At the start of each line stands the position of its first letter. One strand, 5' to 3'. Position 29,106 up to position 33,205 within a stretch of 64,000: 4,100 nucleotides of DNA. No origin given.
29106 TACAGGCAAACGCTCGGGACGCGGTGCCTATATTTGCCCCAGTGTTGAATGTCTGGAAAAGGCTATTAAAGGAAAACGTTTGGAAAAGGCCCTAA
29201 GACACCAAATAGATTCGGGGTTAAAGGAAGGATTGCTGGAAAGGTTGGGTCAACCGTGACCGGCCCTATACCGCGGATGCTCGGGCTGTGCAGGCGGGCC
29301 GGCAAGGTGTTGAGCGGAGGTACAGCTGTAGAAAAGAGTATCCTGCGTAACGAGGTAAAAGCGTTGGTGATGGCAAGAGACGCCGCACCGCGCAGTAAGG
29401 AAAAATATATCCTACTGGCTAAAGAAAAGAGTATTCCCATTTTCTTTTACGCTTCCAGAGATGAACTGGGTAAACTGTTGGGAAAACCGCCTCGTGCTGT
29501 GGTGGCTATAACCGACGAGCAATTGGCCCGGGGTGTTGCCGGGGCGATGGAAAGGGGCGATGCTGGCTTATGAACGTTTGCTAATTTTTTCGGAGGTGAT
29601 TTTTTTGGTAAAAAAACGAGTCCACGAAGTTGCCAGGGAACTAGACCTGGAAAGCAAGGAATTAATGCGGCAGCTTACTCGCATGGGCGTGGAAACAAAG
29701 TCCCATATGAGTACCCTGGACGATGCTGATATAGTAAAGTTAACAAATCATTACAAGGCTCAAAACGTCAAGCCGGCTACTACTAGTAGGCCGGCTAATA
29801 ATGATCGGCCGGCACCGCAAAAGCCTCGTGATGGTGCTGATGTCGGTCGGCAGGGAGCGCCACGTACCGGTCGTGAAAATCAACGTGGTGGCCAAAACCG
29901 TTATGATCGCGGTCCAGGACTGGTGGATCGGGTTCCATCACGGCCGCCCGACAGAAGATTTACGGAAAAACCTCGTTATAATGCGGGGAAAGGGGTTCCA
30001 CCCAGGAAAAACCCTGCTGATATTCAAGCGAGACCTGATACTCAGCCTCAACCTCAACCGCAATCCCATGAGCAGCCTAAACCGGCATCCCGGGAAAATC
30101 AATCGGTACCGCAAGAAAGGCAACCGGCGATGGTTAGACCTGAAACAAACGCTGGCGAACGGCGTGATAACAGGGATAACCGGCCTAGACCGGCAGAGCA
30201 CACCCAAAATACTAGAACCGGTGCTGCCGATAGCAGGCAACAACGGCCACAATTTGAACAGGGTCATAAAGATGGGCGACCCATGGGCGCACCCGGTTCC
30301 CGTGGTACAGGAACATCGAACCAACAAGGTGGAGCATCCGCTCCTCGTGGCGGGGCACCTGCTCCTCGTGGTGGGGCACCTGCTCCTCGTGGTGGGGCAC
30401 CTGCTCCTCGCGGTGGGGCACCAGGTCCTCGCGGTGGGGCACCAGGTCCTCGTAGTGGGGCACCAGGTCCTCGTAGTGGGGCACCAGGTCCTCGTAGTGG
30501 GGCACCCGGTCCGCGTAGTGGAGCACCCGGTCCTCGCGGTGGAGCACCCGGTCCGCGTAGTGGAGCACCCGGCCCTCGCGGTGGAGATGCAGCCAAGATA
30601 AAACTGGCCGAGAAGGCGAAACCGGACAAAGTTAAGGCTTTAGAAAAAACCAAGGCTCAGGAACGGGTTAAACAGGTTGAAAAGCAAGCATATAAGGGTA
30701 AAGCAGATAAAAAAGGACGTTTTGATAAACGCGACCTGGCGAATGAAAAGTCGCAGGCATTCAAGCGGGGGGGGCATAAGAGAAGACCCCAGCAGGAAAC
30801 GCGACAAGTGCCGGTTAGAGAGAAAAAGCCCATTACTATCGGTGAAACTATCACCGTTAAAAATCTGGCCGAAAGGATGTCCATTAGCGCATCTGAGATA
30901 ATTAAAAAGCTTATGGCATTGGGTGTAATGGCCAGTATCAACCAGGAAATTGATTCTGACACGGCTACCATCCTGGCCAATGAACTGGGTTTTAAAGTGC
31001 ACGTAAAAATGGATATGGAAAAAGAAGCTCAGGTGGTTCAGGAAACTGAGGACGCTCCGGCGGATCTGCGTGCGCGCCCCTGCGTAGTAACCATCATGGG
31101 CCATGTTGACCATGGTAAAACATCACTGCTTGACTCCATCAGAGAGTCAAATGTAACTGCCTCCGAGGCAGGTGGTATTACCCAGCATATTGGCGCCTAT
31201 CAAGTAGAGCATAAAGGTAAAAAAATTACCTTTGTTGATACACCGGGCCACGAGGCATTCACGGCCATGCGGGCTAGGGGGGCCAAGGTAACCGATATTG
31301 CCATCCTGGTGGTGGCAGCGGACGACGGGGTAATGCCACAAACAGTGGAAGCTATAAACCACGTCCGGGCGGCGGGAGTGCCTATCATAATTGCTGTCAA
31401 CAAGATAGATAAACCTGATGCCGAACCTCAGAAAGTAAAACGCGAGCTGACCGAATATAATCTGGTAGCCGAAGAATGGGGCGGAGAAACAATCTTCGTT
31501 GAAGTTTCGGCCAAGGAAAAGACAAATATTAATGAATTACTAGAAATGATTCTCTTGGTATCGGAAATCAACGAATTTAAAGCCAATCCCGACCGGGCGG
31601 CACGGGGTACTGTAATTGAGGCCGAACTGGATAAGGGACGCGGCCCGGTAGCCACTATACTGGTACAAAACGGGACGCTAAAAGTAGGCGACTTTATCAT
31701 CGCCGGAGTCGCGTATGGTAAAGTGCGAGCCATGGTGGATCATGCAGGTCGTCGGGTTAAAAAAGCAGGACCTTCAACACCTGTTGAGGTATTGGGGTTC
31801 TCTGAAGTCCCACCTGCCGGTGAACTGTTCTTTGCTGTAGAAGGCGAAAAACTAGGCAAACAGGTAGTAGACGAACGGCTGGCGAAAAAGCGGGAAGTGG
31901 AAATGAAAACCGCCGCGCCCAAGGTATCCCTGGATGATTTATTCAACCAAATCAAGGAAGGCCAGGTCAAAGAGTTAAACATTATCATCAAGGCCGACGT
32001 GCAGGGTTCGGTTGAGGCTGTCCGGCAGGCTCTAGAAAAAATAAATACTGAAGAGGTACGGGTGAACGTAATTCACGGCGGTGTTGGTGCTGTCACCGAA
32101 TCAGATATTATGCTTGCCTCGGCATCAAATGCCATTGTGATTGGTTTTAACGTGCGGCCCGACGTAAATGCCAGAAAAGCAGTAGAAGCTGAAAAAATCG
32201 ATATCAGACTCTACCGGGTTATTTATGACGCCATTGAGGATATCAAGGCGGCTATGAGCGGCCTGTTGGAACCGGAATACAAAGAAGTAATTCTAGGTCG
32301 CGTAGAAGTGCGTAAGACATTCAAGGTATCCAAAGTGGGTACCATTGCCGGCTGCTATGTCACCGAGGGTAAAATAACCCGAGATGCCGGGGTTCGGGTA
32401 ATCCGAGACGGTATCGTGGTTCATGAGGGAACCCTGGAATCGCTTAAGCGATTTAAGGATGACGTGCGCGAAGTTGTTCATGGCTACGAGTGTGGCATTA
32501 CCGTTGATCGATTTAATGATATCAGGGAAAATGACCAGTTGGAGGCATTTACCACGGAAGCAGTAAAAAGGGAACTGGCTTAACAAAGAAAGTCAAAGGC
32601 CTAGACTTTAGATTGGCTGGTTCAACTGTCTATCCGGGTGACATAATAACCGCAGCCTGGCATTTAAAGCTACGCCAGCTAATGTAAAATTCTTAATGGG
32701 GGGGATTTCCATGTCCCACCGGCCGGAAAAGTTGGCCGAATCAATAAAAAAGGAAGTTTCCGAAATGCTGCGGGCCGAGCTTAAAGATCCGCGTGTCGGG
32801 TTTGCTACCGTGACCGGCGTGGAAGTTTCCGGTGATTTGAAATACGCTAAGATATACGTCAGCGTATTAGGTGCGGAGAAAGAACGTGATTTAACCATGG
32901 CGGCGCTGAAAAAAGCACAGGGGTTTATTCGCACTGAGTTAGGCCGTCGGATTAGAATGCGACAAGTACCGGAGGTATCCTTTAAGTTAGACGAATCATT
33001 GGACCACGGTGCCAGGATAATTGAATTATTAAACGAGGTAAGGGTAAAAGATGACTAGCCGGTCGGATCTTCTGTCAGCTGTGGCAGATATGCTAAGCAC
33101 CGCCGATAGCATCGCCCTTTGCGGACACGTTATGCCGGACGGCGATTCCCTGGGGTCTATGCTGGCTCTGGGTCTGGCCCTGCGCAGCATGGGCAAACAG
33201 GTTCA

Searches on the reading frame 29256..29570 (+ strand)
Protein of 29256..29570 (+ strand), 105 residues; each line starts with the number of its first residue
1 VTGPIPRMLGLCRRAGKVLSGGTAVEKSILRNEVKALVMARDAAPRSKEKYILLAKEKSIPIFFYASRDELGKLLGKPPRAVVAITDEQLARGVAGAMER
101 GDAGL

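Call 52: search_protein_families(library=pfam, max_evalue=0.00001, proteins=[window:29256-29570:+])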
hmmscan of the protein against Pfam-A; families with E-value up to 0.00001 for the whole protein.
window:29256-29570:+ (105 aa): 1 family
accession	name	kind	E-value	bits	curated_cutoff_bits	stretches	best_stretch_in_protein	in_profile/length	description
PF01248.31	Ribosomal_L7Ae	-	2.4e-14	53.2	22.1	1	10-89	8-89/95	Ribosomal protein L7Ae/L30e/S12e/Gadd45 family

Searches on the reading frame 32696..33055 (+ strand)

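Call 52: search_protein_families(library=pfam, max_evalue=0.00001, proteins=[window:32696-33055:+])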
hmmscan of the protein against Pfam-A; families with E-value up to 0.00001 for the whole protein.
window:32696-33055:+ (120 aa): 1 family
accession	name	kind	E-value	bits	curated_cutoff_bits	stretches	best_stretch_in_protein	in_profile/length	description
PF02033.23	RBFA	-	2.5e-37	127.8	34.7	1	9-112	1-105/105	Ribosome-binding factor A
